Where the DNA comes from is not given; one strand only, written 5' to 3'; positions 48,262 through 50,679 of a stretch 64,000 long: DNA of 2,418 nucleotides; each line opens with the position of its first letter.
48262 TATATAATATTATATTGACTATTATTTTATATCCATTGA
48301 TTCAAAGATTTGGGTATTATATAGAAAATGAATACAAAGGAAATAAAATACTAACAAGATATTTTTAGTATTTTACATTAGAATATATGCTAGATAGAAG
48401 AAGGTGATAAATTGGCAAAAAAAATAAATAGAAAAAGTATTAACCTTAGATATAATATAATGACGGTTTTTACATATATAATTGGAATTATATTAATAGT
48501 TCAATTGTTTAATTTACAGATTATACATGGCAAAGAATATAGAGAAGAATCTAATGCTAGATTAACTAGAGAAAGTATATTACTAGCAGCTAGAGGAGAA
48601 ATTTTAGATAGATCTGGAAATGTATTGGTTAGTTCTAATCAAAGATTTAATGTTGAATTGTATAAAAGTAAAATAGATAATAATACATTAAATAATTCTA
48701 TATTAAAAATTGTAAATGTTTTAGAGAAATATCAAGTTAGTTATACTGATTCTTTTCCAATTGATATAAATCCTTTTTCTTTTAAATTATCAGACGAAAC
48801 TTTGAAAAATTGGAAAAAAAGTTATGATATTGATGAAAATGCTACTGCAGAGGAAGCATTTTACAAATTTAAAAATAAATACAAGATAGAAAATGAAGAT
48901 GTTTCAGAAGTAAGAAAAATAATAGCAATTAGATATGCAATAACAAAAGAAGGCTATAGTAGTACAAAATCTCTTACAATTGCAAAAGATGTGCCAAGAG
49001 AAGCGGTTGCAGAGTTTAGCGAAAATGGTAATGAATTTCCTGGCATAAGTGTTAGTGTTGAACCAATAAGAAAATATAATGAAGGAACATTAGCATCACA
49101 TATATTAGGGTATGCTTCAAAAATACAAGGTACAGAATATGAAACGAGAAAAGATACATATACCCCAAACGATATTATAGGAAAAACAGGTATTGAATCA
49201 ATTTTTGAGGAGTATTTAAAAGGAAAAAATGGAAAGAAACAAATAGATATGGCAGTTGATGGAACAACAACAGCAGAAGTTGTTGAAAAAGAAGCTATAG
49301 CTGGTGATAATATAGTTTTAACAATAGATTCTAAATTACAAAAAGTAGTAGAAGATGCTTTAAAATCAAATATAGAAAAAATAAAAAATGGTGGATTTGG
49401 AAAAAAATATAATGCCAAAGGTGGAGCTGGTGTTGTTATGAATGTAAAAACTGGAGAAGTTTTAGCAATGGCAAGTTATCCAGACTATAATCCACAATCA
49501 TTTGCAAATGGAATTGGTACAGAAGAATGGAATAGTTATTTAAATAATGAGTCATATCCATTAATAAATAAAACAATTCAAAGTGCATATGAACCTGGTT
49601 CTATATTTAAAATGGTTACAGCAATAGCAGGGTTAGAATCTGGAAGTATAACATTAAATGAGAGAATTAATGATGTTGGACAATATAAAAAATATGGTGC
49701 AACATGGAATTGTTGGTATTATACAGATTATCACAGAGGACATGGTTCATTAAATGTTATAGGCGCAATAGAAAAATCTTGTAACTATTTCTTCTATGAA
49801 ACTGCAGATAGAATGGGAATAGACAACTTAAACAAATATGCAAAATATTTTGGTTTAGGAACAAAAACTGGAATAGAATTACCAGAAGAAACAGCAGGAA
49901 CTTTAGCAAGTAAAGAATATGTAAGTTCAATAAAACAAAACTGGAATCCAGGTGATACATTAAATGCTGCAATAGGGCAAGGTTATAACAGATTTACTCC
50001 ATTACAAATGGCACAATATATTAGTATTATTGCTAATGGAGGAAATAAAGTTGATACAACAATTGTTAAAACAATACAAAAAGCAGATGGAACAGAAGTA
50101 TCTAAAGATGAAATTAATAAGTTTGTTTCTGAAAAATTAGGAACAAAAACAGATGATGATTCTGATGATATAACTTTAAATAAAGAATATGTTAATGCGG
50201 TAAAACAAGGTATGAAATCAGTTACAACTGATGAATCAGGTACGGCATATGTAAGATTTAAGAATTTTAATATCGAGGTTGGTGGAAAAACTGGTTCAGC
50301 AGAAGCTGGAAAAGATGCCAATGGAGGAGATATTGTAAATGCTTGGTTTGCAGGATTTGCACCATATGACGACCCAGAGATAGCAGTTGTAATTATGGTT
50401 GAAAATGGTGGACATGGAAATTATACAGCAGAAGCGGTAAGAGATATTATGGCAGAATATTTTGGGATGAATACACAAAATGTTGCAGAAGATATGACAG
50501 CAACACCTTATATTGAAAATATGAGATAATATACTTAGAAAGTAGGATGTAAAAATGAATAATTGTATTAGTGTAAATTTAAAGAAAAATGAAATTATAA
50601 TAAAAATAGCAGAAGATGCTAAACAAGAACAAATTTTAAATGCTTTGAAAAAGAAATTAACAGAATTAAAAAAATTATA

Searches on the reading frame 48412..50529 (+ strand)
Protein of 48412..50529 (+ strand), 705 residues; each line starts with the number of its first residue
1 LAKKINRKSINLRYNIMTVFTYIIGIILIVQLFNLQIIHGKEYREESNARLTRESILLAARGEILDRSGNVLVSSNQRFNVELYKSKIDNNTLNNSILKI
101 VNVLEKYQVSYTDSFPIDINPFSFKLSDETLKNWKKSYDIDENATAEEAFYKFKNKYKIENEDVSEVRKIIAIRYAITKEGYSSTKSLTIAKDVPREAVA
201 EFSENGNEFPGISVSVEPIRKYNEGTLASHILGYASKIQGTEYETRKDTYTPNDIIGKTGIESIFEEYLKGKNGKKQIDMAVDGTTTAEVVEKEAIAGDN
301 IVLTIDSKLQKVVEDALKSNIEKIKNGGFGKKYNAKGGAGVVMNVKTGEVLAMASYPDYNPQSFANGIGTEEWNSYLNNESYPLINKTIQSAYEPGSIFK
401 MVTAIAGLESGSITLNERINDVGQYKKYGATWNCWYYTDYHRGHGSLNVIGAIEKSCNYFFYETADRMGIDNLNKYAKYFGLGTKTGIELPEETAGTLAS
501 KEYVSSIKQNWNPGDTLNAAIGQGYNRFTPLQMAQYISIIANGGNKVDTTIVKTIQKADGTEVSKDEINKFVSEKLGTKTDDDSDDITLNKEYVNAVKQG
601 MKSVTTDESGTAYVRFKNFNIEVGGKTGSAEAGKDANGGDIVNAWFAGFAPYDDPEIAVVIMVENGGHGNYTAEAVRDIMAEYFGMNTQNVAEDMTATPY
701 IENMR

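Call 75: search_protein_families(library=pfam, proteins=[window:48412-50529:+], max_evalue=0.0001)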
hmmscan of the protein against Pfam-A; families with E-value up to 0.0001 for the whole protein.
window:48412-50529:+ (705 aa): 2 families
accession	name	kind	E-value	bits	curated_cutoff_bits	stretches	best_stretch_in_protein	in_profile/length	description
PF00905.27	Transpeptidase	-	4.1e-73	246.6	22.1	1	338-680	1-298/299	Penicillin binding protein transpeptidase domain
PF03717.20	PBP_dimer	-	4.1e-41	141.8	24.4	1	59-288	4-177/180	Penicillin-binding Protein dimerisation domain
